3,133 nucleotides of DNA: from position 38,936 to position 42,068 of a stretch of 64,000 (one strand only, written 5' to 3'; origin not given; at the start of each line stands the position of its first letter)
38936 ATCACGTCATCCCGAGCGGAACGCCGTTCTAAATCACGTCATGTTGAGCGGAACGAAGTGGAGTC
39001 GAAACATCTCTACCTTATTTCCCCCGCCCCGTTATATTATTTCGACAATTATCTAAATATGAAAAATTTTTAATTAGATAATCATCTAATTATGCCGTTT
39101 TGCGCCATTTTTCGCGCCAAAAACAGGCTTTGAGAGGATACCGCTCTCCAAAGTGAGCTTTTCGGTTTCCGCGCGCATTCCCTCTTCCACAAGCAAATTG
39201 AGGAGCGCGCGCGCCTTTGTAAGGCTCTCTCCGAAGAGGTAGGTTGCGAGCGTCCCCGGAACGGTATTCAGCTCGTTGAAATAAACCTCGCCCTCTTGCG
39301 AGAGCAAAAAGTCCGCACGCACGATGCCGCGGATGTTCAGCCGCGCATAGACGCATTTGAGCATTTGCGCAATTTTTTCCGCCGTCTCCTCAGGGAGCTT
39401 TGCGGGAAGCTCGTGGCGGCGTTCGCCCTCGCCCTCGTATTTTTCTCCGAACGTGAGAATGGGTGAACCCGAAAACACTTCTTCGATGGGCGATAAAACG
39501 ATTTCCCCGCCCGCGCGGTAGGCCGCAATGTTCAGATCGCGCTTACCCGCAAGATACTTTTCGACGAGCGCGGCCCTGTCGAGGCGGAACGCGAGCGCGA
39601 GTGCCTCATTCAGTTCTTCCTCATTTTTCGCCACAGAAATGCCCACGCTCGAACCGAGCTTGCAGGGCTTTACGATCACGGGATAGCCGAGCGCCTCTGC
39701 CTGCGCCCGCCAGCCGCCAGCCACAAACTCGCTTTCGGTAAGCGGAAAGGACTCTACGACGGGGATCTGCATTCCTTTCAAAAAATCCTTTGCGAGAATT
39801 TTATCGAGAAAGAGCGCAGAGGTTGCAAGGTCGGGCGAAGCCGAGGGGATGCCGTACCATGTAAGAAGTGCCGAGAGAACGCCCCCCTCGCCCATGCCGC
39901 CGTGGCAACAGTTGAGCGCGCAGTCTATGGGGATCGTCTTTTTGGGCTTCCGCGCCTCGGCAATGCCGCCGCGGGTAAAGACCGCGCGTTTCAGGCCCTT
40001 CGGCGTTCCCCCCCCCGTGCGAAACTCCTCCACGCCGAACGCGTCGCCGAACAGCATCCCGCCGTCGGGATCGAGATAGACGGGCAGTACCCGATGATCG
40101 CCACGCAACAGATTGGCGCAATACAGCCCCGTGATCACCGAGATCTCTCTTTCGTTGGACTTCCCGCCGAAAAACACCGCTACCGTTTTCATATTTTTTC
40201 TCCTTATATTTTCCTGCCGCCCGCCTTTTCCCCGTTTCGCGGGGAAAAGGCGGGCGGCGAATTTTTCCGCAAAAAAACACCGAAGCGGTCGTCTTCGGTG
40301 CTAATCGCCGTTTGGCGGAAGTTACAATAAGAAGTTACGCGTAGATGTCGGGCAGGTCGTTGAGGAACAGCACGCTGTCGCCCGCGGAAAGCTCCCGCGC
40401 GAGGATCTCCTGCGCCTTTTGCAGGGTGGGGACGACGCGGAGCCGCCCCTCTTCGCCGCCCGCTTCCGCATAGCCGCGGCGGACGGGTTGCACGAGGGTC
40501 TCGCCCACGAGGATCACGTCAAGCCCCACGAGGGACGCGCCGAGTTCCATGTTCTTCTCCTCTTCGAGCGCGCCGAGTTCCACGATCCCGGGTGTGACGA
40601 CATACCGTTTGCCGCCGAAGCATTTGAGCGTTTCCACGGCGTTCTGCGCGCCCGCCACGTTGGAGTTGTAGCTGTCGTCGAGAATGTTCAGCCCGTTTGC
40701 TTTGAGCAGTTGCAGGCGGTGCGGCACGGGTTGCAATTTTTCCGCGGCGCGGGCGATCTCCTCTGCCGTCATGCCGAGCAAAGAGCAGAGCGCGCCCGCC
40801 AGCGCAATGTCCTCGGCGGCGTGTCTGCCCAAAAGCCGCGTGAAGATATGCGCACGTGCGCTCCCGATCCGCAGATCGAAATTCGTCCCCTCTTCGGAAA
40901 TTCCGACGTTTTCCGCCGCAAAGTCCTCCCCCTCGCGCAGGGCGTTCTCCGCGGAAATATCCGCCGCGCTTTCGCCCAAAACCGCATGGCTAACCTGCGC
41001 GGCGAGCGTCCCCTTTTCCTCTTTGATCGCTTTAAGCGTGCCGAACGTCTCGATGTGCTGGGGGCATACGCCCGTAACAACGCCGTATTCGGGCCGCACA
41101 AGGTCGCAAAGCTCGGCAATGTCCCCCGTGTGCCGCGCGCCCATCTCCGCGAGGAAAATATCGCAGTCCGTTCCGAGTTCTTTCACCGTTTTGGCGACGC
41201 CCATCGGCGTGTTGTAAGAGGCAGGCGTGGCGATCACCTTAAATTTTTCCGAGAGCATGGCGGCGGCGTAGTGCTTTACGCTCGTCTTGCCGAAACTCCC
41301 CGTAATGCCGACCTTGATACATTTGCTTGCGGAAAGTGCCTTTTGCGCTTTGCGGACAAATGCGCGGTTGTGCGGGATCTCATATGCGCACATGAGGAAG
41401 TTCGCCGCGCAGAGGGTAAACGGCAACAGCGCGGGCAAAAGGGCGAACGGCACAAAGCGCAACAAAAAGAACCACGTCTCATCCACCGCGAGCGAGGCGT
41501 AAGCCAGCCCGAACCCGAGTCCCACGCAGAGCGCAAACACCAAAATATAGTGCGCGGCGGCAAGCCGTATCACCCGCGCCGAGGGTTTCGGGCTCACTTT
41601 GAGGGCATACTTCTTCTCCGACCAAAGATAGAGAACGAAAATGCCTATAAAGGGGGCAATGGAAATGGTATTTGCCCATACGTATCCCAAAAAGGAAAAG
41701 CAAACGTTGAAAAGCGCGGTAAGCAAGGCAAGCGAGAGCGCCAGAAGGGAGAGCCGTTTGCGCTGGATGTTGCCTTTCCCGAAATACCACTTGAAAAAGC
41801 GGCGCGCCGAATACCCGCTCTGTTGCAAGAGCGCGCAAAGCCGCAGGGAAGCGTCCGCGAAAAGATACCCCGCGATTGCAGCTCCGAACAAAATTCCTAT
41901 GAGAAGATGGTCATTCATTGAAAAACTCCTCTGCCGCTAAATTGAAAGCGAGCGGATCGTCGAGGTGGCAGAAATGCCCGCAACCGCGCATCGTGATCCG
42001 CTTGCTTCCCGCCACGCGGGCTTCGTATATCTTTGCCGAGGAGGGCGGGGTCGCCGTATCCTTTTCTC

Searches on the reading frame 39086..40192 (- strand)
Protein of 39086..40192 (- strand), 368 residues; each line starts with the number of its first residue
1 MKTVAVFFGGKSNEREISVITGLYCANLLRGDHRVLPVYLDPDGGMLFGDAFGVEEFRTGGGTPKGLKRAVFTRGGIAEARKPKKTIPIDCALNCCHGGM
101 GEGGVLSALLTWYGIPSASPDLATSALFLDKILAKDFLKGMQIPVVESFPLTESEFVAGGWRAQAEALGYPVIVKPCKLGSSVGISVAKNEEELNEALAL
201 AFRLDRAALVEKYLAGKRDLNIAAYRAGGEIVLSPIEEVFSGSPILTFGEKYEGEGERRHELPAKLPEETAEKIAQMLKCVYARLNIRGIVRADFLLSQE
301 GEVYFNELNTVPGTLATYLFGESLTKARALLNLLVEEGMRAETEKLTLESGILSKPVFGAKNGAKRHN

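Call 62: search_protein_families(library=pfam, proteins=[window:39086-40192:-], max_evalue=0.0001)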
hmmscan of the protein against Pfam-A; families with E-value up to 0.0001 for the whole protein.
window:39086-40192:- (368 aa): 5 families
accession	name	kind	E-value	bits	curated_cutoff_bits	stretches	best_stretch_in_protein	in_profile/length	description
PF07478.18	Dala_Dala_lig_C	-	8.5e-40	136.9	24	1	138-326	2-190/204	D-ala D-ala ligase C-terminus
PF01820.27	Dala_Dala_lig_N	-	1.6e-15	58.1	34.6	1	4-116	2-117/121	D-ala D-ala ligase N-terminus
PF02786.22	CPSase_L_D2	-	2.8e-11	43.8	19.8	1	130-310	1-178/211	Carbamoyl-phosphate synthase L chain, ATP binding domain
PF02222.28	ATP-grasp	-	7.4e-11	42.5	27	1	138-309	3-160/179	ATP-grasp domain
PF13535.11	ATP-grasp_4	-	1.8e-07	31.3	27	1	169-311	2-151/160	ATP-grasp domain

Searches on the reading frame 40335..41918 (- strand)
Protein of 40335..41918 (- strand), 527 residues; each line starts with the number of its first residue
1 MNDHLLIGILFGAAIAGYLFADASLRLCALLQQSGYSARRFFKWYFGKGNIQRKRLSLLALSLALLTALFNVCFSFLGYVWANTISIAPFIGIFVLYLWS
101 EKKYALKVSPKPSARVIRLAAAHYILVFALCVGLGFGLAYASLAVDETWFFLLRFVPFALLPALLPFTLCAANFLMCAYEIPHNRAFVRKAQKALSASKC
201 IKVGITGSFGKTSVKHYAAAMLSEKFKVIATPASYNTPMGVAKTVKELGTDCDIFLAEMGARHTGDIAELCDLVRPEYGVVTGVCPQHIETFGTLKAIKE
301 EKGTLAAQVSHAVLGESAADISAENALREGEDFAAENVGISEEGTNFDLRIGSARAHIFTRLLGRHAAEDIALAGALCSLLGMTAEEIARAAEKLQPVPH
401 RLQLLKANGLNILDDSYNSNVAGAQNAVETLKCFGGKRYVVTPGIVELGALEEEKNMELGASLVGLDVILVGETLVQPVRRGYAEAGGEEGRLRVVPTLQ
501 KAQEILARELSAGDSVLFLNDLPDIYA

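Call 62: search_protein_families(library=pfam, proteins=[window:40335-41918:-], max_evalue=0.0001)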
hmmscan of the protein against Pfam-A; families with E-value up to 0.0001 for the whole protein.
window:40335-41918:- (527 aa): 2 families
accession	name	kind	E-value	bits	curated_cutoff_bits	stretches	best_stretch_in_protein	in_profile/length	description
PF08245.18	Mur_ligase_M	-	7.8e-26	91.7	24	1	205-377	1-199/200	Mur ligase middle domain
PF02875.26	Mur_ligase_C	-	2.2e-08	35.4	28.4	1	400-518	1-123/127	Mur ligase, glutamate ligase domain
